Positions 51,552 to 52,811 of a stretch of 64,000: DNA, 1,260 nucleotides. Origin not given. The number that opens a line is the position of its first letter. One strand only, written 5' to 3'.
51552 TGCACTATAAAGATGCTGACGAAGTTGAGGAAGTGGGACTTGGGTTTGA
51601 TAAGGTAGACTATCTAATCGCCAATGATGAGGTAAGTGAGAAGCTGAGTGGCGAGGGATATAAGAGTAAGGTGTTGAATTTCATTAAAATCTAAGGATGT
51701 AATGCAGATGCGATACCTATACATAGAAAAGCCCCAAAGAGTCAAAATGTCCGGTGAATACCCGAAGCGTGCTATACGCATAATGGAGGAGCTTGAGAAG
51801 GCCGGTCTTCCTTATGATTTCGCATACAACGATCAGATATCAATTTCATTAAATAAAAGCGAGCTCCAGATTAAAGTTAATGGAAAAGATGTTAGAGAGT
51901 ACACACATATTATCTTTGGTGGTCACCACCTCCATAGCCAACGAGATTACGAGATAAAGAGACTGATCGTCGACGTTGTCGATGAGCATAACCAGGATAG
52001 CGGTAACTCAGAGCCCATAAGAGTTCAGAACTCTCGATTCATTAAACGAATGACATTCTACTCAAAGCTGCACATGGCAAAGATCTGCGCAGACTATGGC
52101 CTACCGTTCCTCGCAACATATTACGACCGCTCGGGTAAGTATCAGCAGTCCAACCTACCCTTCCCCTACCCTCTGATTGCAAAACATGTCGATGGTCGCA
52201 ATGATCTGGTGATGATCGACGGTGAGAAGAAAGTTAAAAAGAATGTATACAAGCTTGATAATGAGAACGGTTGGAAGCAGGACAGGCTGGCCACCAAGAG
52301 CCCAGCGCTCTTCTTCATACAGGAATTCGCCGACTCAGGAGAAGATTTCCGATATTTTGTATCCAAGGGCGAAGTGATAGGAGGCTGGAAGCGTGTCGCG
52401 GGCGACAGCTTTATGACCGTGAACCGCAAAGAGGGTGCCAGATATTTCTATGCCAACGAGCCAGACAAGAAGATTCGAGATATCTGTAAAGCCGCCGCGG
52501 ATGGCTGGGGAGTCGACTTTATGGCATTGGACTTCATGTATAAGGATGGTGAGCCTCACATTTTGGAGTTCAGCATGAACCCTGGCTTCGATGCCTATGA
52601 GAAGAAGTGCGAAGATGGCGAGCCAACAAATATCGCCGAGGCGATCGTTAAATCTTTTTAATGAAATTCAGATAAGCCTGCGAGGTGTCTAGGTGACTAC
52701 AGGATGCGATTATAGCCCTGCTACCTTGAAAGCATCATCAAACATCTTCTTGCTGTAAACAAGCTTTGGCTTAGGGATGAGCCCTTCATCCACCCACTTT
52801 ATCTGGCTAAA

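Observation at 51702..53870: Convergent RimK-like ATP-grasp and DUF1704/QEGLA zincin-like pair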

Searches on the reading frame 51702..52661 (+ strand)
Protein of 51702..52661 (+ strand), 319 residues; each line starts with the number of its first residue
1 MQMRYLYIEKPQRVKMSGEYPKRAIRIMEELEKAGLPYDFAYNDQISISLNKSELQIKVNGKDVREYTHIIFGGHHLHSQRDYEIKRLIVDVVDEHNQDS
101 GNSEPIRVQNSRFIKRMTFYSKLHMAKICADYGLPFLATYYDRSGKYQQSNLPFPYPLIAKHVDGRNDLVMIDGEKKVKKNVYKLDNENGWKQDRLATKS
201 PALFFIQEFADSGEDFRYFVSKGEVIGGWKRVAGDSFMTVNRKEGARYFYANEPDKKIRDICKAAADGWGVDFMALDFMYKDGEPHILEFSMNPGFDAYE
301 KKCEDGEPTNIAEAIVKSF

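Call 3: search_protein_families(library=pfam, proteins=[window:51702-52661:+], max_evalue=0.01)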
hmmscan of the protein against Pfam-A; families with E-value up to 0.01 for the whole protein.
window:51702-52661:+ (319 aa): 1 family
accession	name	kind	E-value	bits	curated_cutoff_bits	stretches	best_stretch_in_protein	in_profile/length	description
PF08443.16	RimK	-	1.8e-05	24.9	21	1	202-316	76-185/188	RimK-like ATP-grasp domain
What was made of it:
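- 51702..52661 (+): Diverged RimK/LysX/ArgX-type ATP-grasp protein, 319 aa (or 317 aa from the ATG at 51708). The family was only seen in Dojkabacteria-type genomes. PF08443 at 24.9 bits (call 3).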

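Call 4: search_protein_families(library=ncbifam, proteins=[window:51702-52661:+], max_evalue=0.01)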
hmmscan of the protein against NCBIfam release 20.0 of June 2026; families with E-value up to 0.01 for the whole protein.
window:51702-52661:+ (319 aa): 5 families
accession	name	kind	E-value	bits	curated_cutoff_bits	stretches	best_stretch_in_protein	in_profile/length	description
TIGR00768.1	rimK_fam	subfamily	4.5e-10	39.4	143.4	1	200-317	160-274/276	RimK family alpha-L-glutamate ligase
NF040720.1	MptN_Meth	equivalog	5.5e-10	38.8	350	1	198-317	171-288/291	tetrahydromethanopterin:alpha-L-glutamate ligase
TIGR04356.1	grasp_GAK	hypoth_equivalog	4.1e-06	26.1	300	1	201-310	169-278/287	GAK system ATP-grasp enzyme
TIGR04443.1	F420_CofF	equivalog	4.5e-05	22.6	300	1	206-317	168-280/283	coenzyme gamma-F420-2:alpha-L-glutamate ligase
NF007764.0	PRK10446.1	equivalog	0.0034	16.7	331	1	204-303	174-274/300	30S ribosomal protein S6--L-glutamate ligase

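Call 6: search_solved_structures(query=window:51702-52661:+, max_evalue=1, show_alignments=2)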
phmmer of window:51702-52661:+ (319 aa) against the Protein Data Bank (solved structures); distinct sequences matched with E-value up to 1: 5.
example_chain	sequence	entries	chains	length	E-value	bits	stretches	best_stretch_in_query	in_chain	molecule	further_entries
7qyr_A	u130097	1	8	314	0.071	15.6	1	206-301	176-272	Probable alpha-L-glutamate ligase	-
7pfo_L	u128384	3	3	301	0.15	14.6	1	95-144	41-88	TIMELESS-interacting protein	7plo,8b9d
7qys_A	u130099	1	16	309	0.21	14.1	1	206-301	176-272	Probable alpha-L-glutamate ligase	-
5zct_A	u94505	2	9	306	0.24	13.9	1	205-302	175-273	Ribosomal protein S6--L-glutamate ligase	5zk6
4iwx_A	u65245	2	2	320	0.26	13.8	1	205-302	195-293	Ribosomal protein S6 modification protein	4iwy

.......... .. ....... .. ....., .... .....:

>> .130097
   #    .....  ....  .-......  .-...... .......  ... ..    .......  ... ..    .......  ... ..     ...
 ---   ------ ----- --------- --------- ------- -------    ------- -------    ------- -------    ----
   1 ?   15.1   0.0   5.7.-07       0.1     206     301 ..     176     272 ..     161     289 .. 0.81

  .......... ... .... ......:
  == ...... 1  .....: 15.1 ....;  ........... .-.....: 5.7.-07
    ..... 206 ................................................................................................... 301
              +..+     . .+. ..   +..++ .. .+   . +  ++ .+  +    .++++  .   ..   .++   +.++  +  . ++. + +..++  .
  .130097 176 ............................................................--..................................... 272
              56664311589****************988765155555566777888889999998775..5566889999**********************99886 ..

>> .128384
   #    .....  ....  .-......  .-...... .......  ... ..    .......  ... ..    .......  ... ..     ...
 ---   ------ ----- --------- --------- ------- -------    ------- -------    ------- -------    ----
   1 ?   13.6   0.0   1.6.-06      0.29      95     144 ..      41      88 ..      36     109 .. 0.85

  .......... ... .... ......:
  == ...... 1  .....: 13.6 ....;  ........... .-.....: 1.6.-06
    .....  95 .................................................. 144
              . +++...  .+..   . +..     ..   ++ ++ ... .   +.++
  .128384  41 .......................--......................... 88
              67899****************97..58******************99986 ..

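Call 12: find_homologous_proteins(query=window:51702-52661:+, max_evalue=0.00001)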
Query window:51702-52661:+ (319 aa): 108 proteins with E <= 0.00001 among 434 candidates.
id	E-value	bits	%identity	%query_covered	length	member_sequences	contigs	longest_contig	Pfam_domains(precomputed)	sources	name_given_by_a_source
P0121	1.3e-206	703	100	95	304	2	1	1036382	PF08443.17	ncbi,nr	ncbi:MAG: hypothetical protein QY318_01490 [Candidatus Dojkabacteria bacterium]|nr:MAG: hypothetical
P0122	1.5e-149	516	69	95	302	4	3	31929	PF08443.17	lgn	-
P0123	8.1e-142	490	65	99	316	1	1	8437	PF08443.17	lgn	-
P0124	3.7e-136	472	66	99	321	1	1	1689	PF08443.17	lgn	-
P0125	9.0e-127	441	59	99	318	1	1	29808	PF08443.17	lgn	-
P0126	1.6e-108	381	55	99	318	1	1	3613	PF08443.17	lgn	-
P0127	5.8e-103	363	54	100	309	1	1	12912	PF08443.17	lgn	-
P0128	1.1e-96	342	49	99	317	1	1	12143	PF08443.17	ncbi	-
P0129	5.7e-90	320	48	99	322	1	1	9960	PF08443.17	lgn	-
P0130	8.8e-90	319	48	99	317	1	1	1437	PF08443.17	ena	-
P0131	1.7e-89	318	46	99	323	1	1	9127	PF08443.17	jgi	jgi:hypothetical protein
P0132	1.3e-88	315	48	99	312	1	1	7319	PF08443.17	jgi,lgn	-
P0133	1.1e-87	312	47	99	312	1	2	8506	PF08443.17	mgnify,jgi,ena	mgnify:CR=1 FL=1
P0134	1.2e-87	312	49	99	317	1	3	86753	PF08443.17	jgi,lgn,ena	-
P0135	5.1e-87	310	49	99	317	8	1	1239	PF08443.17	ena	-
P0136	2.0e-86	308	48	99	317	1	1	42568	PF08443.17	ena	-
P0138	3.6e-86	307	47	99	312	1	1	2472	PF08443.17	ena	-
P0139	6.7e-86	307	48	99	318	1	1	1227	PF08443.17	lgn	-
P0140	8.4e-86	306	47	99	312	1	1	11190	PF08443.17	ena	-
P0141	8.8e-86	306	47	99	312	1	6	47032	PF08443.17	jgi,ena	-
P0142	9.3e-86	306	47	99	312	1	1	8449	PF08443.17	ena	-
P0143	1.0e-85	306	47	99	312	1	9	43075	PF08443.17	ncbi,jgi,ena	-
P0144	1.0e-85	306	47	99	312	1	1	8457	PF08443.17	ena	-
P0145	1.2e-85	306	46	99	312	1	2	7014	PF08443.17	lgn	-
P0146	1.7e-85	305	47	99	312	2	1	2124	PF08443.17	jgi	-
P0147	2.0e-85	305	47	99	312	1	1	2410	PF08443.17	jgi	-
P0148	2.2e-85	305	45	99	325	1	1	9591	PF08443.17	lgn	-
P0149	2.3e-85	305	46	99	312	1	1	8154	PF08443.17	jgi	-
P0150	2.3e-85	305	47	99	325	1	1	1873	PF08443.17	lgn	-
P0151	3.1e-85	304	46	99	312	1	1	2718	PF08443.17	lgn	-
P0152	9.6e-85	303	48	99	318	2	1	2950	PF08443.17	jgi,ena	jgi:glutathione synthase/RimK-type ligase-like ATP-grasp enzyme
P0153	2.0e-84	302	47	99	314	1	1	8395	PF08443.17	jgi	-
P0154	2.4e-84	301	46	99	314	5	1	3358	PF08443.17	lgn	-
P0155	2.6e-84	301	47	99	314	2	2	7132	PF08443.17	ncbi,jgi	jgi:hypothetical protein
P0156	2.8e-84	301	47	99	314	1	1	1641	PF08443.17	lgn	-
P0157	4.2e-84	301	47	99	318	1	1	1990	PF08443.17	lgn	-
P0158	7.3e-84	300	46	99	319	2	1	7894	PF08443.17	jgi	-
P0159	1.1e-83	299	46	99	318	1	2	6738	PF08443.17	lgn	-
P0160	2.5e-83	298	46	99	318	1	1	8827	PF08443.17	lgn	-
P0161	3.0e-83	298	48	99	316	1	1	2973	PF08443.17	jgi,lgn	jgi:glutathione synthase/RimK-type ligase-like ATP-grasp enzyme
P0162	3.1e-83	298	46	99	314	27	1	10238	PF08443.17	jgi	-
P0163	3.1e-83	298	46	99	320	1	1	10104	PF08443.17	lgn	-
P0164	6.4e-83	297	46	99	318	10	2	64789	PF08443.17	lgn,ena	-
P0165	8.9e-83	296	46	99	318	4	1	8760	PF08443.17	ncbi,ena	-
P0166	2.2e-82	295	46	99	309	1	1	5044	PF08443.17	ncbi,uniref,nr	ncbi:MAG: hypothetical protein UR73_C0026G0004 [candidate division WS6 bacterium GW2011_GWF1_35_23]|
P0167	2.3e-82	295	47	99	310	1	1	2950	PF08443.17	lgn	-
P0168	4.4e-82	294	46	99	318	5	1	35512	PF08443.17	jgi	-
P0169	5.9e-82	294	45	99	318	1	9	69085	PF08443.17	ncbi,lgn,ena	-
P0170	7.6e-82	293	46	99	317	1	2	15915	PF08443.17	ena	-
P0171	1.5e-81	292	46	99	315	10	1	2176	PF08443.17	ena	-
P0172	2.3e-81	292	46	100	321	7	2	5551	PF08443.17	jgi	jgi:glutathione synthase/RimK-type ligase-like ATP-grasp enzyme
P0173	2.3e-81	292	45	100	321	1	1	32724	PF08443.17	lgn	-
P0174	4.2e-81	291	45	99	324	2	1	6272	PF08443.17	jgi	-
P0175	8.2e-81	290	46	94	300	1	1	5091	PF08443.17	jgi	-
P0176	8.2e-80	287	46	99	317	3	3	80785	PF08443.17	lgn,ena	-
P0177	8.3e-80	287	45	99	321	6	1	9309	PF08443.17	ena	-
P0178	2.4e-79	285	48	99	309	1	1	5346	PF08443.17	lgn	-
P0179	5.7e-79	284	48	99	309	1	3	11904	PF08443.17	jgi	jgi:glutathione synthase/RimK-type ligase-like ATP-grasp enzyme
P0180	6.2e-79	284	46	99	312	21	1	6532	PF08443.17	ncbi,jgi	-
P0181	1.1e-78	283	45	99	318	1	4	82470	PF08443.17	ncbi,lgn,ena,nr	ncbi:hypothetical protein K8R20_00340 [bacterium]|nr:hypothetical protein [bacterium]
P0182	1.4e-78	282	46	99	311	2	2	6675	PF08443.17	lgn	-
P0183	1.6e-78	282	45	99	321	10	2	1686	PF08443.17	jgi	jgi:glutathione synthase/RimK-type ligase-like ATP-grasp enzyme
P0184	2.9e-78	281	44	99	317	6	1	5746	PF08443.17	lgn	-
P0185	3.5e-78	281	44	99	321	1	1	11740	PF08443.17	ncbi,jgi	-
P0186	1.1e-77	280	47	99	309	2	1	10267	PF08443.17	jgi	-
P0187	1.2e-77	279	45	99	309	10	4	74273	PF08443.17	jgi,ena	-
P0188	1.6e-77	279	46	99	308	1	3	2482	PF08443.17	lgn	-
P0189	2.2e-77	279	45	99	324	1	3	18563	PF08443.17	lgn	-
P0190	1.3e-76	276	45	99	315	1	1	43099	PF08443.17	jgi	jgi:hypothetical protein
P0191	2.3e-76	275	45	99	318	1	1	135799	PF08443.17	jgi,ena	-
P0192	2.4e-76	275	47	99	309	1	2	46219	PF08443.17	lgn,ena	-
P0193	4.7e-76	274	46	99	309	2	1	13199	PF08443.17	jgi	-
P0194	5.8e-76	274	46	99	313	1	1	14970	PF08443.17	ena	-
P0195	8.4e-76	273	45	99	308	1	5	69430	PF08443.17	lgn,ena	-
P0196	1.1e-75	273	46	99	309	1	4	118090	PF08443.17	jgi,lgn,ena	-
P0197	1.3e-75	273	45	99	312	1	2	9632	PF08443.17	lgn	-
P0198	1.8e-75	272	44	99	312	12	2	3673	PF08443.17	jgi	jgi:glutathione synthase/RimK-type ligase-like ATP-grasp enzyme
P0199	1.9e-75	272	44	99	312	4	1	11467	PF08443.17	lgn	-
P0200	2.5e-75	272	45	99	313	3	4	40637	PF08443.17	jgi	-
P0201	7.7e-75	270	43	99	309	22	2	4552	PF08443.17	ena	-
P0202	1.4e-74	269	45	99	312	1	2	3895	PF08443.17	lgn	-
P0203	1.7e-74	269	45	99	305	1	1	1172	PF08443.17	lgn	-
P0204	3.0e-74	268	45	99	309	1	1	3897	PF08443.17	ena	-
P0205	5.1e-74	268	46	99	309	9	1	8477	PF08443.17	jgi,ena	-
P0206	8.0e-74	267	43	99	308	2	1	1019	PF08443.17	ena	-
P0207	1.4e-73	266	44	99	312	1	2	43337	PF08443.17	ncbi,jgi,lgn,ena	-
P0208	1.5e-73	266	42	99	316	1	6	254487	PF08443.17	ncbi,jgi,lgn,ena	-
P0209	1.4e-72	263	42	100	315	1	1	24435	PF08443.17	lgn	-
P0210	1.8e-72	262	45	99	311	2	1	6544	PF08443.17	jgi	jgi:glutathione synthase/RimK-type ligase-like ATP-grasp enzyme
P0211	2.8e-72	262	43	99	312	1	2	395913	PF08443.17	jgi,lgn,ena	-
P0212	3.7e-72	261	44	99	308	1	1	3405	PF08443.17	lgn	-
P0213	6.9e-72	261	43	99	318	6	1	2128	PF08443.17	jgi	-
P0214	1.1e-71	260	41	99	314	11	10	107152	PF08443.17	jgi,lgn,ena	-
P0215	2.7e-71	259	45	99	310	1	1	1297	PF08443.17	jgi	-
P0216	9.2e-71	257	44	92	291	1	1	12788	PF08443.17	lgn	-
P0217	3.0e-70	255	42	99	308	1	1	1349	PF08443.17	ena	-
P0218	1.1e-69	253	41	99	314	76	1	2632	PF08443.17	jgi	-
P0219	1.3e-68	250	41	99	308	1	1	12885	PF08443.17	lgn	-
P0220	3.6e-68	248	42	99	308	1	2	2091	PF08443.17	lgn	-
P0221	1.4e-67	246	41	99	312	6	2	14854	PF08443.17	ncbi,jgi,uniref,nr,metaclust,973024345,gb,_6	ncbi:MAG: seg [candidate division WS6 bacterium 36_33]|uniref:Seg n=1 Tax=candidate division WS6 bac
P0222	3.0e-67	245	40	99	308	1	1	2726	PF08443.17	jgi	-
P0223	1.7e-66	243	40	99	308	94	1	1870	PF08443.17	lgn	-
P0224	2.8e-66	242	40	99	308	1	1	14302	PF08443.17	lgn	-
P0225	2.3e-65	239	39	99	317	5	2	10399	PF08443.17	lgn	-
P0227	2.1e-58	216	44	80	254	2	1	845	PF08443.17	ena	-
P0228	3.3e-47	179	34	98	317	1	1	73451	PF08443.17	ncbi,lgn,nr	ncbi:hypothetical protein JW710_04530 [Candidatus Dojkabacteria bacterium]|nr:hypothetical protein [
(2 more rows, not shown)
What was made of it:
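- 51702..52661 (+): All 108 homologues that carry a name are Dojkabacteria/WS6 (call 12).
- Checked: NCBI's shorter 304-aa call (call 12) is probably too short.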

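Call 43: search_solved_structures(query=A1, max_evalue=0.01, show_alignments=3)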
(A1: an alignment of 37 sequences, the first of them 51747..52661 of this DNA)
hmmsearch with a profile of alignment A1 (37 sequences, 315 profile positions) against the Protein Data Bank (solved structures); distinct sequences matched with E-value up to 0.01: 9.
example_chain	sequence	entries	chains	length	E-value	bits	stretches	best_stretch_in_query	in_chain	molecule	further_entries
7qyr_A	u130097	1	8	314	1.3e-07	34.4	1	200-311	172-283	Probable alpha-L-glutamate ligase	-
5zct_A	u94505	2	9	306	1.4e-07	34.4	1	200-311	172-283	Ribosomal protein S6--L-glutamate ligase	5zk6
4iwx_A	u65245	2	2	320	1.5e-07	34.2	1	200-311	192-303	Ribosomal protein S6 modification protein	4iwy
7qys_A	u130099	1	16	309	1.9e-07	33.9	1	200-312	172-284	Probable alpha-L-glutamate ligase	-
1uc9_A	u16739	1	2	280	1.6e-05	27.6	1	191-291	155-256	lysine biosynthesis enzyme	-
1uc8_A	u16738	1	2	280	1.7e-05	27.5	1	191-291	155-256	lysine biosynthesis enzyme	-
3vpd_A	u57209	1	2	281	6.6e-05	25.6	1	191-291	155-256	Ribosomal protein S6 modification protein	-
3vpb_A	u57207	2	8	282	0.00066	22.3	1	192-312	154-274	Putative acetylornithine deacetylase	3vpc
5k2m_A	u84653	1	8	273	0.0043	19.6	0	201-292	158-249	RimK-related lysine biosynthesis protein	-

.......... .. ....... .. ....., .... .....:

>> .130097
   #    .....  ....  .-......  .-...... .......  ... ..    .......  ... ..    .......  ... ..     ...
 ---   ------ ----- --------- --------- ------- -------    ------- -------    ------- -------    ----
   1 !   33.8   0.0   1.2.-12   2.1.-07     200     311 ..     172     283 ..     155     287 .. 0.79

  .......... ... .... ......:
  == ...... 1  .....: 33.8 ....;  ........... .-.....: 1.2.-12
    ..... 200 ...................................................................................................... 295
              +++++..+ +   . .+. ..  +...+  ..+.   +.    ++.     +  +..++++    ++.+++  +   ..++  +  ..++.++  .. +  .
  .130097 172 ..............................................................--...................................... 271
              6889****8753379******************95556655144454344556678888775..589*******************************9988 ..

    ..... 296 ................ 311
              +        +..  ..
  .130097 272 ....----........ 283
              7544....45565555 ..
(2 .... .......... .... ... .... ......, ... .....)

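Call 51: predict_structure(alignment_id=A1)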
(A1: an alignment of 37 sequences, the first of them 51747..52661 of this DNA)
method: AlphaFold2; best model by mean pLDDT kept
length: 304 residues; sequences in the alignment: 37
mean_pLDDT: 90.4   pTM: 0.87
mean pLDDT of the five models: 90.4, 89.7, 89.7, 89.8, 89.1
residues with pLDDT >= 90: 213; 70-90: 81; 50-70: 9; < 50: 1
segments of 3 or more residues with pLDDT < 50: none
pLDDT, mean of each block of 10 residues (from residue 1): 77 96 92 91 95 90 83 95 85 94 81 93 94 87 91 90 91 94 94 92 96 90 67 93 97 93 95 91 91 94 90
secondary structure, 60 per line:
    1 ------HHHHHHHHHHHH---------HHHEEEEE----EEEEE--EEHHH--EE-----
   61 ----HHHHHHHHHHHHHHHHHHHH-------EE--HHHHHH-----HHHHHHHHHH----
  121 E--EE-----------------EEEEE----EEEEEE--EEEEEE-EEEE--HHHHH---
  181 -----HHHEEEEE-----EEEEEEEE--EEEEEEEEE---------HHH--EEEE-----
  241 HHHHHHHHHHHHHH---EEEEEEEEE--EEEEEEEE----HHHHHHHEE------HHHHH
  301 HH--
elements in order: H7-18 E31-35 E40-44 H65-84 H96-101 H107-116 E143-147 E152-157 E160-165 E167-170 H173-177 E189-193 E199-206 E209-217 E232-235 H241-254 E258-266 E269-276 H281-287 H296-302

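Call 55: fold_search(model_id=the predicted structure, library=pdb)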
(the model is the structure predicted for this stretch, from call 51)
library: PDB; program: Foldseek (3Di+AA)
matches with E <= 10: 881; with E <= 0.001: 445
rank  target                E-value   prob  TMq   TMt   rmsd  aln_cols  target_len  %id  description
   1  3vpb_A                3.4e-13  1.00  0.68  0.73   5.0       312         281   16  ArgX from Sulfolobus tokodaii complexed with LysW/Glu/ADP/Mg/Zn/Sulfate (released 2013-02-27)
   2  3vpb_B                5.7e-13  1.00  0.68  0.73   5.0       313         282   16  ArgX from Sulfolobus tokodaii complexed with LysW/Glu/ADP/Mg/Zn/Sulfate (released 2013-02-27)
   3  5zct_C                7.2e-13  1.00  0.72  0.75   4.4       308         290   17  The crystal structure of the poly-alpha-L-glutamate peptides synthetase RimK at 2.05 angstrom resolution. (released 2018-07-25)
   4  7qys_L                1.3e-12  1.00  0.73  0.76   4.9       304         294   15  Crystal structure of RimK from Pseudomonas syringae DC3000 (released 2022-10-05)
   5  5zct_A                1.5e-12  1.00  0.72  0.74   4.5       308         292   18  The crystal structure of the poly-alpha-L-glutamate peptides synthetase RimK at 2.05 angstrom resolution. (released 2018-07-25)
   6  7qyr_E                1.8e-12  1.00  0.69  0.72   5.6       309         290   17  Crystal structure of RimK from Pseudomonas aeruginosa PAO1 (released 2022-10-05)
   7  7qyr_A                1.9e-12  1.00  0.68  0.70   5.8       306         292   16  Crystal structure of RimK from Pseudomonas aeruginosa PAO1 (released 2022-10-05)
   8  5zk6                  2.1e-12  1.00  0.67  0.69   5.7       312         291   18  Crystal structure of RimK complexed with RpsF (released 2019-03-27)
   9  7drm_C                2.3e-12  1.00  0.65  0.64   5.0       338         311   16  Structure of ATP-grasp ligase PsnB complexed with minimal precursor, Mg, and ADP (released 2021-09-08)
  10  7qys_A                2.4e-12  1.00  0.71  0.74   5.3       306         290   16  Crystal structure of RimK from Pseudomonas syringae DC3000 (released 2022-10-05)
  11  3vpd_A                2.6e-12  1.00  0.68  0.74   5.2       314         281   18  LysX from Thermus thermophilus complexed with AMP-PNP (released 2013-02-27)
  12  7qys_E                3.2e-12  1.00  0.71  0.73   5.3       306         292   16  Crystal structure of RimK from Pseudomonas syringae DC3000 (released 2022-10-05)
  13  7qys_D                3.6e-12  1.00  0.74  0.77   4.9       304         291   15  Crystal structure of RimK from Pseudomonas syringae DC3000 (released 2022-10-05)
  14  7drm_A                5.4e-12  1.00  0.66  0.65   4.9       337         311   16  Structure of ATP-grasp ligase PsnB complexed with minimal precursor, Mg, and ADP (released 2021-09-08)
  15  7dro_B                5.4e-12  1.00  0.61  0.61   6.5       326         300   19  Structure of ATP-grasp ligase PsnB complexed with minimal precursor (released 2021-09-08)
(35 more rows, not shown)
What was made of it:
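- On RimK family (PF08443 / TIGR00768): Foldseek gives E about 1e-13 and TM 0.68-0.74 over about 305 columns (call 55).
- Checked: The AlphaFold model (pLDDT 90.4) matches ArgX/LysX/RimK over its full length, with Foldseek E about 1e-13 and TM about 0.7 (calls 51, 55).
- The RimK-like fold is that of the C-terminus-modifying ligases RimK, LysX and ArgX (call 55).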

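Call 77: search_protein_families(library=padloc, proteins=[window:51702-52661:+], max_evalue=0.001)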
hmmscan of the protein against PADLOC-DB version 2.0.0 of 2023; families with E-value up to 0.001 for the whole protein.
window:51702-52661:+ (319 aa): 0 families
